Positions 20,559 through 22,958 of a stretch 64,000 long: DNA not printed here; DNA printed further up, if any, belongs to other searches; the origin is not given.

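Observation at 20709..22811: HemD fused in one reading frame to a membrane-anchored mitofilin (Mic60)-like protein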

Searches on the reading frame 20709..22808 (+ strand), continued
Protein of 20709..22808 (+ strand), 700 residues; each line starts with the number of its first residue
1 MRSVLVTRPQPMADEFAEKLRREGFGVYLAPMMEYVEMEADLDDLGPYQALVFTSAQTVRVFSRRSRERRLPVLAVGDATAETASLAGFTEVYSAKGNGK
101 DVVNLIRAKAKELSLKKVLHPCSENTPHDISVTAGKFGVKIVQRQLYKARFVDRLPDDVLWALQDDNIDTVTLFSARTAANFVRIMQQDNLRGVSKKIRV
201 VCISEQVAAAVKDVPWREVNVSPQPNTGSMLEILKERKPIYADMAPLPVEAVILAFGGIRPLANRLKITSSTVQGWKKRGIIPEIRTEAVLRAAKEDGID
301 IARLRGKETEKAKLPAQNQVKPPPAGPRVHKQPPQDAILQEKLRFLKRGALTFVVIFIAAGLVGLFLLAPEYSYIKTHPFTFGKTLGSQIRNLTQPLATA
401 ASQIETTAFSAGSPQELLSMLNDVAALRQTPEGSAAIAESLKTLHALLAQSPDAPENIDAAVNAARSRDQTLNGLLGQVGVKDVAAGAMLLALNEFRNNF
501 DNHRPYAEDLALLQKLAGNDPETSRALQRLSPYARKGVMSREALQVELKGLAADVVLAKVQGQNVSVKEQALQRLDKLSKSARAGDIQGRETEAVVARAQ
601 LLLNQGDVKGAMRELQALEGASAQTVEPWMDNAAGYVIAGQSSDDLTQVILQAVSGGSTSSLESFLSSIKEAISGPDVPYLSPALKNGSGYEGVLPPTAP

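Call 37: search_solved_structures(query=A2, max_evalue=10, show_alignments=0)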
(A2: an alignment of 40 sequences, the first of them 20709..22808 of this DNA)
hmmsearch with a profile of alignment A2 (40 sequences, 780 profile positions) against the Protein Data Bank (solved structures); distinct sequences matched with E-value up to 10: 231 (the best 60 are shown).
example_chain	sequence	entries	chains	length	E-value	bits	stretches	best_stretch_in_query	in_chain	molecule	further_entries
9i49_A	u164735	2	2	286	5.7e-13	51.3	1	13-170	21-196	Coenzyme B12-dependent mutase,Uroporphyrinogen-III synthase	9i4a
3mw8_A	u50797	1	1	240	3.9e-12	48.6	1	3-234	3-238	Uroporphyrinogen-III synthase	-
1jr2_A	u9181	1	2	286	1.2e-09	40.3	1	20-178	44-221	UROPORPHYRINOGEN-III SYNTHASE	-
4es6_A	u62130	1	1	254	4.1e-09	38.6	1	3-230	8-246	Uroporphyrinogen-III synthase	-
3re1_A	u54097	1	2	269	1.1e-07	33.9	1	3-239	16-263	Uroporphyrinogen-III synthetase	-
7pv1_A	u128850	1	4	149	4.7e-07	31.7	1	650-734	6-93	MICOS complex subunit MIC60 fused to MIC19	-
3p9z_A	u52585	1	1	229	5.8e-05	24.9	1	46-186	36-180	Uroporphyrinogen III cosynthase (HemD)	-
6ys8_G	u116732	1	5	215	0.00012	23.8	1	410-540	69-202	GldL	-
7wxz_A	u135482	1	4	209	0.0028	19.3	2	422-502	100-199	Spike protein S2'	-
7y9n_A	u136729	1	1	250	0.0033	19.1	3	422-526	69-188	Spike protein S2',5HB-H2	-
7zr2_A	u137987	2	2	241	0.0035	18.9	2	448-554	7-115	Spike protein S2',Chimeric protein mimic of SARS-CoV-2 Spike HR1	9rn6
9r1o_A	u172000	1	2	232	0.0085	17.7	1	415-561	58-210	sc-apCC-6-DPH-NR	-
5cws_C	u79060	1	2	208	0.01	17.4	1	416-557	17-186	Nucleoporin NSP1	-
8qae_A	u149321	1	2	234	0.011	17.3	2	419-541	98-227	sc-apCC-6-SLLA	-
2ch7_B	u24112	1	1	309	0.011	17.3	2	423-546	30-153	METHYL-ACCEPTING CHEMOTAXIS PROTEIN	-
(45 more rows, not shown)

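Call 44: find_encoding_contigs(protein=P0002, flank=6000, max_places=3)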
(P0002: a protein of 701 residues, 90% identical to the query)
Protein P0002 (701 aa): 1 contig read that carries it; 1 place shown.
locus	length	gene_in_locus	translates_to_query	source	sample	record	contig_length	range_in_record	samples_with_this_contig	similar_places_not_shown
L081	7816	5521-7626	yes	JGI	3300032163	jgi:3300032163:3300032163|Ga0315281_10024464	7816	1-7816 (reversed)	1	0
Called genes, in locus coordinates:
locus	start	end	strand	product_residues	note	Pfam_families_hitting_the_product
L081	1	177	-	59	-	?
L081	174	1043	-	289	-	PF00753:Lactamase_B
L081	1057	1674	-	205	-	PF00581:Rhodanese, PF11127:YgaP-like_TM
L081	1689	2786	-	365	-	PF00814:TsaD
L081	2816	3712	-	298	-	PF01145:Band_7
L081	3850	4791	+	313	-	PF01379:Porphobil_deam, PF03900:Porphobil_deamC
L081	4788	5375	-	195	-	-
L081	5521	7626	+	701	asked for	PF02602:HEM4, PF09731:Mitofilin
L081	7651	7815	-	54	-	?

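Call 45: find_encoding_contigs(protein=P0003, flank=6000, max_places=3)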
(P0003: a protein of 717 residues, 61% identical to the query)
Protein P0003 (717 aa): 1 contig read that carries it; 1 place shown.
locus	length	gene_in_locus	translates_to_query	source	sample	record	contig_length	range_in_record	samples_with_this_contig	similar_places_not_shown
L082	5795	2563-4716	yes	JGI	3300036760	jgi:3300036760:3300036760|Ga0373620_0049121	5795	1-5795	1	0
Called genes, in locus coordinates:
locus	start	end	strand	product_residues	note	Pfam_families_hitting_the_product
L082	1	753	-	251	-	?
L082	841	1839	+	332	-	PF01379:Porphobil_deam, PF03900:Porphobil_deamC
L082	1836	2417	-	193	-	-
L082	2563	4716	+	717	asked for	PF02602:HEM4, PF09731:Mitofilin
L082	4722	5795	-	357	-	?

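Call 49: search_protein_families(library=pfam, proteins=[L004:10415-11830:+, L079:10726-12096:+, L001:10316-10909:-, L001:11040-11675:-, L001:12140-13306:-, L001:6017-6592:-, L001:7258-7707:+], max_evalue=0.001)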
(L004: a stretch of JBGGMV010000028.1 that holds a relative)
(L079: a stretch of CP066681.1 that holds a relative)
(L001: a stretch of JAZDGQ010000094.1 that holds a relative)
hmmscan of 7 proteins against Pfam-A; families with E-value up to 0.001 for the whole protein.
L004:10415-11830:+ (472 aa): 2 families
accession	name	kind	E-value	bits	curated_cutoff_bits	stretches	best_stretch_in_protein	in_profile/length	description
PF07219.19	HemY_N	-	8.7e-17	61.6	31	1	50-148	8-106/107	HemY protein N-terminus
PF14559.12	TPR_19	-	2.4e-08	34.6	25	0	179-229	1-51/68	Tetratricopeptide repeat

L079:10726-12096:+ (457 aa): 8 families
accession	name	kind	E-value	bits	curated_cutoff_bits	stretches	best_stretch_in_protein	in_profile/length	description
PF07219.19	HemY_N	-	6.9e-19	68.4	31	1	27-134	1-107/107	HemY protein N-terminus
PF14559.12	TPR_19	-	9.6e-17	61.5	25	1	164-221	1-58/68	Tetratricopeptide repeat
PF13428.12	TPR_14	-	7.2e-08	32.8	23.5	0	266-297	3-34/44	Tetratricopeptide repeat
PF07719.23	TPR_2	-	1.6e-06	28.3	27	0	366-398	1-33/34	Tetratricopeptide repeat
PF12895.13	ANAPC3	-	1.9e-06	28.5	27.2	0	321-392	11-82/82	Anaphase-promoting complex, cyclosome, subunit 3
PF09613.16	HrpB1_HrpK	-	6.9e-05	23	29.3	0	161-259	18-114/126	Bacterial type III secretion protein (HrpB1_HrpK)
PF25058.1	ARM_TT21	-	0.00039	20.9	27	0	190-277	59-141/155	Tetratricopeptide repeat protein 21 ARM repeat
PF13181.12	TPR_8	-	0.0007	20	25.7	0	266-293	3-30/34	Tetratricopeptide repeat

L001:10316-10909:- (197 aa): 2 families
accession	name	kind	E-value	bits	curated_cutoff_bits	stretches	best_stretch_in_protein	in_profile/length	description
PF02482.25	Ribosomal_S30AE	-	2.1e-19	70.5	23.7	1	3-95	2-88/88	Sigma 54 modulation protein / S30EA ribosomal protein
PF16321.10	Ribosom_S30AE_C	-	1.5e-12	47.5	25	1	124-177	3-56/57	Sigma 54 modulation/S30EA ribosomal protein C terminus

L001:11040-11675:- (211 aa): 0 families

L001:12140-13306:- (388 aa): 6 families
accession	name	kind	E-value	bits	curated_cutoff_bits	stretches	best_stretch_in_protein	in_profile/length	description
PF02463.25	SMC_N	-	1.3e-19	71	40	1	4-360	2-203/220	RecF/RecN/SMC N terminal domain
PF13304.12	AAA_21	-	6.3e-11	43.3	27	1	32-53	1-22/304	AAA domain, putative AbiEii toxin, Type IV TA system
PF13476.12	AAA_23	-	2.2e-07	32.2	27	1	6-58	1-47/201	AAA domain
PF13175.12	AAA_15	-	5.1e-06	26.8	32.1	1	4-55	3-48/374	AAA ATPase domain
PF13558.12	SbcC_Walker_B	-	0.00023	21.8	27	0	292-342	34-88/90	SbcC/RAD50-like, Walker B motif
PF13555.12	AAA_29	-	0.00065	19.8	27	0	27-57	19-50/61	P-loop containing region of AAA domain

L001:6017-6592:- (191 aa): 1 family
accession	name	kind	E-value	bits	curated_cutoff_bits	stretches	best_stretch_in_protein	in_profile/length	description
PF03352.18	Adenine_glyco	-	8e-78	260.8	25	1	7-183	1-176/177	Methyladenine glycosylase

L001:7258-7707:+ (150 aa): 4 families
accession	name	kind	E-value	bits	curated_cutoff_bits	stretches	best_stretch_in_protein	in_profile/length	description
PF01381.28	HTH_3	-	1.6e-13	50.9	23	1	23-76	2-55/55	Helix-turn-helix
PF13560.12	HTH_31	-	4.6e-07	30.5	27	1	18-72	2-57/64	Helix-turn-helix domain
PF13443.12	HTH_26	-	2e-06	28.4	22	1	30-71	10-52/63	Cro/C1-type HTH DNA-binding domain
PF12844.13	HTH_19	-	0.00021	21.5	30.2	1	19-79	1-61/64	Helix-turn-helix domain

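Call 50: predict_structure(alignment_id=A2)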
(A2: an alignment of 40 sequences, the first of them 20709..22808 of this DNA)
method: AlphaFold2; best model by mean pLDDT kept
length: 700 residues; sequences in the alignment: 40
mean_pLDDT: 82.3   pTM: 0.43
mean pLDDT of the five models: 82.3, 80.7, 78.9, 78.6, 78.3
residues with pLDDT >= 90: 355; 70-90: 214; 50-70: 43; < 50: 88
segments of 3 or more residues with pLDDT < 50: 308-333, 380-411, 673-700
pLDDT, mean of each block of 10 residues (from residue 1): 92 94 96 95 95 95 96 94 96 92 96 97 88 95 96 96 96 95 96 94 95 94 90 78 71 95 96 94 83 89 64 36 40 60 79 87 80 64 43 41 39 74 86 90 92 89 93 90 86 88 89 89 88 89 91 85 79 82 83 93 92 95 94 90 82 64 54 43 41 37
secondary structure, 60 per line:
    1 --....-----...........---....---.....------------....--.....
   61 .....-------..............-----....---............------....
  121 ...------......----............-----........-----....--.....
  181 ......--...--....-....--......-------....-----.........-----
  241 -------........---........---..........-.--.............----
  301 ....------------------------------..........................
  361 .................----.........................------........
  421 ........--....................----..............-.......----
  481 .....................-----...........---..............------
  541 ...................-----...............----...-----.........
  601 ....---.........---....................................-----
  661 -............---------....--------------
elements in order (helices of 4 or more, strands of 3 or more residues): E3-6 H12-22 E26-29 E33-37 E50-53 H56-65 E73-76 H77-86 E92-95 H99-110 E117-123 H130-135 E140-151 H157-164 E170-173 H176-186 H194-197 E199-202 H205-210 E218-221 H227-235 H249-255 H259-266 H270-279 H284-296 H301-304 H335-377 H382-406 H413-428 H431-450 H455-468 H470-476 H481-501 H507-517 H521-534 H541-559 H565-579 H592-604 H608-616 H620-655 H662-673 H683-686

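Call 52: fold_search(model_id=the predicted structure, library=pdb)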
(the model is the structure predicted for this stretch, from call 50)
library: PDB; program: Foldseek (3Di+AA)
matches with E <= 10: 1112; with E <= 0.001: 13
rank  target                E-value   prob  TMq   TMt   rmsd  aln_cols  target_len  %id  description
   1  3re1_B                3.0e-10  1.00  0.29  0.71   4.0       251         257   16  Crystal structure of uroporphyrinogen III synthase from Pseudomonas syringae pv. tomato DC3000 (released 2011-06-22)
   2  3mw8                  3.0e-10  1.00  0.28  0.74   3.9       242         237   16  Crystal structure of an UROPORPHYRINOGEN-III SYNTHASE (Sama_3255) from SHEWANELLA AMAZONENSIS SB2B at 1.65 A resolution (released 2010-05-19)
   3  3re1_A                4.2e-10  1.00  0.29  0.72   3.9       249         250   16  Crystal structure of uroporphyrinogen III synthase from Pseudomonas syringae pv. tomato DC3000 (released 2011-06-22)
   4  4es6                  1.9e-09  1.00  0.28  0.69   4.4       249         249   18  Crystal structure of HemD (PA5259) from Pseudomonas aeruginosa (PAO1) at 2.22 A resolution (released 2013-01-09)
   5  1wd7_A                4.4e-08  1.00  0.17  0.37   9.5       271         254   17  Crystal Structure of Uroporphyrinogen III Synthase from an Extremely Thermophilic Bacterium Thermus thermophilus HB8 ( (released 2004-11-12)
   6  1wcx                  4.6e-08  1.00  0.23  0.52   6.3       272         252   14  Crystal Structure of Mutant Uroporphyrinogen III Synthase from an Extremely Thermophilic Bacterium Thermus thermophilus  (released 2005-05-06)
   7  3d8t_B                5.3e-08  1.00  0.16  0.40  10.3       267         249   14  Thermus thermophilus Uroporphyrinogen III Synthase (released 2008-08-12)
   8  1jr2_A                5.6e-08  1.00  0.27  0.64   4.9       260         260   17  Structure of Uroporphyrinogen III Synthase (released 2001-11-07)
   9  3d8s                  8.5e-08  1.00  0.16  0.38  10.2       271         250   15  Thermus thermophilus Uroporphyrinogen III Synthase (released 2008-08-05)
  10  3d8r                  1.3e-07  1.00  0.20  0.45   8.8       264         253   14  Thermus thermophilus Uroporphyrinogen III Synthase (released 2008-08-05)
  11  3d8t_A                3.3e-07  1.00  0.15  0.37  10.6       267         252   16  Thermus thermophilus Uroporphyrinogen III Synthase (released 2008-08-12)
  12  3p9z                  3.9e-07  1.00  0.23  0.69   4.8       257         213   16  Crystal structure of uroporphyrinogen-III synthetase from Helicobacter pylori 26695 (released 2010-11-03)
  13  1wd7_B                3.9e-07  1.00  0.16  0.36  10.0       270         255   17  Crystal Structure of Uroporphyrinogen III Synthase from an Extremely Thermophilic Bacterium Thermus thermophilus HB8 ( (released 2004-11-12)
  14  5hqj                  3.2e-03  0.94  0.11  0.22  23.7       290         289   12  Crystal structure of ABC transporter Solute Binding Protein B1G1H7 from Burkholderia graminis C4D1M, target EFI-511179,  (released 2016-03-02)
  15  5br1                  5.9e-03  0.87  0.11  0.19  21.8       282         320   12  CRYSTAL STRUCTURE OF AN ABC TRANSPORTER SOLUTE BINDING PROTEIN (IPR025997) FROM AGROBACTERIUM VITIS S4 (Avi_5305, TARGET (released 2015-06-10)
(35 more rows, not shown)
